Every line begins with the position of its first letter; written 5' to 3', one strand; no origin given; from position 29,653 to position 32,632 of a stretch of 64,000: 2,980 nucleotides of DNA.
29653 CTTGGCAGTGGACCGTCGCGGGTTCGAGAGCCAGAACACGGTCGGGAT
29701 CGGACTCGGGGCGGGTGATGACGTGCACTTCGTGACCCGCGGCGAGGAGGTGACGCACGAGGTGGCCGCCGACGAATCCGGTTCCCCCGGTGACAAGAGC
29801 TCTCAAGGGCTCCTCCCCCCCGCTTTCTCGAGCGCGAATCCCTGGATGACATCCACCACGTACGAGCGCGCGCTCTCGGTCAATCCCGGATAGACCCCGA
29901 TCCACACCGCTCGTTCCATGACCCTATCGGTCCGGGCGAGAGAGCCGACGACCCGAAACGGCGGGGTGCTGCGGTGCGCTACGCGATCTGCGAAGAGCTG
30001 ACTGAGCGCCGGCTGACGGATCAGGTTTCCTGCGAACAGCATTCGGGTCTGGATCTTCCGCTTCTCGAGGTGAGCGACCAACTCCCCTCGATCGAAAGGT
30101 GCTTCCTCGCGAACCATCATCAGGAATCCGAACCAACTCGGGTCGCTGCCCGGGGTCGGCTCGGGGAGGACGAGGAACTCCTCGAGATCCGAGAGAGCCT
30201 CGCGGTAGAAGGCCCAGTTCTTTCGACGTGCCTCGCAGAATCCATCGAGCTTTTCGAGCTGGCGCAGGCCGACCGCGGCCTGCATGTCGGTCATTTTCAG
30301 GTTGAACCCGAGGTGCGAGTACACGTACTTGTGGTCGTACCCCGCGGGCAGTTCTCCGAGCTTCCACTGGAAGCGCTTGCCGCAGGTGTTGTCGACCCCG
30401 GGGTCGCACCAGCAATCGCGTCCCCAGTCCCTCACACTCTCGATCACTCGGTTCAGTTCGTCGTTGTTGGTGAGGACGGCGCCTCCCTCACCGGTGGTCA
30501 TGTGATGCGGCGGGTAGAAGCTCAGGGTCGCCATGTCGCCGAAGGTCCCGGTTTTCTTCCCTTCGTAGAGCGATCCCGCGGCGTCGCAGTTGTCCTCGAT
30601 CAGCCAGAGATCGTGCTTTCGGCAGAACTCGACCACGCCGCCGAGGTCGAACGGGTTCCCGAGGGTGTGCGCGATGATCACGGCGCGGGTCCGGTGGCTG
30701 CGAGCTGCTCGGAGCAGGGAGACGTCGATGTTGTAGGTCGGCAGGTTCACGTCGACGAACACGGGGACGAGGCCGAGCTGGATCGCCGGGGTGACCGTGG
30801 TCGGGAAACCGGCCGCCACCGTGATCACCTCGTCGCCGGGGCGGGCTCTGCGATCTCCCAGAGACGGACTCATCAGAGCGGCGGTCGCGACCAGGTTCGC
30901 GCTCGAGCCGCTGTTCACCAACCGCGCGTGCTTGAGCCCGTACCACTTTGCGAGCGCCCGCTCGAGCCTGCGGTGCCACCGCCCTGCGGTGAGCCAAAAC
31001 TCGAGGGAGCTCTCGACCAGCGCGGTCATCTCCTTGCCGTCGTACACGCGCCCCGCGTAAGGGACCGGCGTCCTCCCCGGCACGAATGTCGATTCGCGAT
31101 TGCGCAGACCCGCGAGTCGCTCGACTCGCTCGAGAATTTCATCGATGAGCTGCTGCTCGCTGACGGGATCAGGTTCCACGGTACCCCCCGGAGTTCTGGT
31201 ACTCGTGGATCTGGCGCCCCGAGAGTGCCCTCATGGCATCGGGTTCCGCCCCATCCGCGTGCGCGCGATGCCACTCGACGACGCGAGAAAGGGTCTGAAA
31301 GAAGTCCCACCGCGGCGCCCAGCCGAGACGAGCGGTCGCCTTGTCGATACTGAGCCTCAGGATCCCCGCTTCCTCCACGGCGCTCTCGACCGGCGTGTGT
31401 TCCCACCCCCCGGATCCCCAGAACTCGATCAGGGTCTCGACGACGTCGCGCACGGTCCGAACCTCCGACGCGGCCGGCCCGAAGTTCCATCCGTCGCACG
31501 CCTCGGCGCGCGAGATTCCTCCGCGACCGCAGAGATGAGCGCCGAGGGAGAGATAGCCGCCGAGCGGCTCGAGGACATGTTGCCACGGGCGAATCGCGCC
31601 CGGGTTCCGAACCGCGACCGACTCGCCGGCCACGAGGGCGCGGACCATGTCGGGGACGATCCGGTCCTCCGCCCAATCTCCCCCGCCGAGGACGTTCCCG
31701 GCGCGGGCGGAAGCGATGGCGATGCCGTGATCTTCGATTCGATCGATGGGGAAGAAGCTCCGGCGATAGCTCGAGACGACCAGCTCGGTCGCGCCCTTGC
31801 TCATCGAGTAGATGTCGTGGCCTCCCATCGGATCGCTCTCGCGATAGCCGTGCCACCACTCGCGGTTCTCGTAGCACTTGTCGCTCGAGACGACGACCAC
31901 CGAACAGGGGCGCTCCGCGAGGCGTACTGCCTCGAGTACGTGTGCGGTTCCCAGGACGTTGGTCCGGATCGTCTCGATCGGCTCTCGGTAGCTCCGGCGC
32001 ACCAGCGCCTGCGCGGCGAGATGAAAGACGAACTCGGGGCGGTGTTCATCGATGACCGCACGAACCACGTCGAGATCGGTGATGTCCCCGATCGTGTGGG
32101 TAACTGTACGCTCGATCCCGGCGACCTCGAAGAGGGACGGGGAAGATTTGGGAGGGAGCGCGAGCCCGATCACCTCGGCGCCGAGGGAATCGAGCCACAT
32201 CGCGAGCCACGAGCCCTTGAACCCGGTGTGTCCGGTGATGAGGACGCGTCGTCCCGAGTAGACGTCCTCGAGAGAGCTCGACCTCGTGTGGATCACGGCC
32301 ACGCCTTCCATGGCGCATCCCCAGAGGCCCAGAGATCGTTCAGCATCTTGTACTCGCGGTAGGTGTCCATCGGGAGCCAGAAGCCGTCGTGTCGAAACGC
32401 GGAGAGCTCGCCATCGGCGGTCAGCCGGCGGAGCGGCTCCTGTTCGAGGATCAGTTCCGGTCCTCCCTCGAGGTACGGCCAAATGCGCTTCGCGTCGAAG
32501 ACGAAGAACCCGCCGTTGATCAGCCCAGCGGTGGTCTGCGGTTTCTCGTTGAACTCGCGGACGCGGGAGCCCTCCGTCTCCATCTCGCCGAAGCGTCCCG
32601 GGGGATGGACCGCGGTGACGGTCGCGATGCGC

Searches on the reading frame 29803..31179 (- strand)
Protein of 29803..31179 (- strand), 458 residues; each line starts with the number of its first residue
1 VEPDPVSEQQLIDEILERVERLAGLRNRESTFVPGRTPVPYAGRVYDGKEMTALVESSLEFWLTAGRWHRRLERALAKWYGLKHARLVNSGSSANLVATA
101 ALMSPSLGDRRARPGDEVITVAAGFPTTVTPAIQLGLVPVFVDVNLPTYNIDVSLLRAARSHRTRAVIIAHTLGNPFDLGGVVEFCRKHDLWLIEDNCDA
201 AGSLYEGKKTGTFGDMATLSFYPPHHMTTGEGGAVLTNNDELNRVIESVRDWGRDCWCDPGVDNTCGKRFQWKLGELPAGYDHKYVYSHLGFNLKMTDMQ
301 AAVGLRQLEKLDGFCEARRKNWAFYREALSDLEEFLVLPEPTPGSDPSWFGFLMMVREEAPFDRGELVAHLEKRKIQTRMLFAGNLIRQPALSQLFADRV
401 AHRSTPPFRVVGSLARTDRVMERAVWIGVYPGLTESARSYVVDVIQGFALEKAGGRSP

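Call 50: search_protein_families(library=pfam, proteins=[window:29803-31179:-], max_evalue=0.0001)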
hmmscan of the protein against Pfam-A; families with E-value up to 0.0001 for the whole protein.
window:29803-31179:- (458 aa): 1 family
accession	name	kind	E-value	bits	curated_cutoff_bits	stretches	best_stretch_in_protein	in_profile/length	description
PF01041.23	DegT_DnrJ_EryC1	-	4.6e-88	296.3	19.8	1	49-445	5-359/360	DegT/DnrJ/EryC1/StrS aminotransferase family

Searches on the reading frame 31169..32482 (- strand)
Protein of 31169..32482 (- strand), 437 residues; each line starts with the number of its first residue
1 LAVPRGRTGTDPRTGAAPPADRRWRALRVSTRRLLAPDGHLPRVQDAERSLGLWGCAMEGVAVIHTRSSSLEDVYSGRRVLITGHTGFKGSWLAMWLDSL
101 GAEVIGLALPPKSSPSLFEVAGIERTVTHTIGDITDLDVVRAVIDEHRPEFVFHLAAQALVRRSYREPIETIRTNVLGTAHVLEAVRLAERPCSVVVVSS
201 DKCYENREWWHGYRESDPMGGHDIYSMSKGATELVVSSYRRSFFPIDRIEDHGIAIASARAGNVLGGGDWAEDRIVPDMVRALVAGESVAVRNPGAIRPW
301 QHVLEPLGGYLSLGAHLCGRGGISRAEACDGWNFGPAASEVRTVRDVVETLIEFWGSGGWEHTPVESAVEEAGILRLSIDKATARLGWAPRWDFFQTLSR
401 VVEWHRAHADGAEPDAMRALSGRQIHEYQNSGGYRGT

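Call 50: search_protein_families(library=pfam, proteins=[window:31169-32482:-], max_evalue=0.0001)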
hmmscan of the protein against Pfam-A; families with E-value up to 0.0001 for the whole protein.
window:31169-32482:- (437 aa): 4 families
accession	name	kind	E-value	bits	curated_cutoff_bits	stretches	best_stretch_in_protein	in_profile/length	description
PF16363.11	GDP_Man_Dehyd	-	2.8e-33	116.2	27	1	81-399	1-330/332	GDP-mannose 4,6 dehydratase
PF01370.27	Epimerase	-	3.3e-30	105.7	20.9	1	80-303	1-214/240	NAD dependent epimerase/dehydratase family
PF02719.21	Polysacc_synt_2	-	7.2e-14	52.1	20.2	1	123-298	52-201/293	Polysaccharide biosynthesis protein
PF04321.23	RmlD_sub_bind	-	1.4e-10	41.2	27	1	79-239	2-139/287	RmlD substrate binding domain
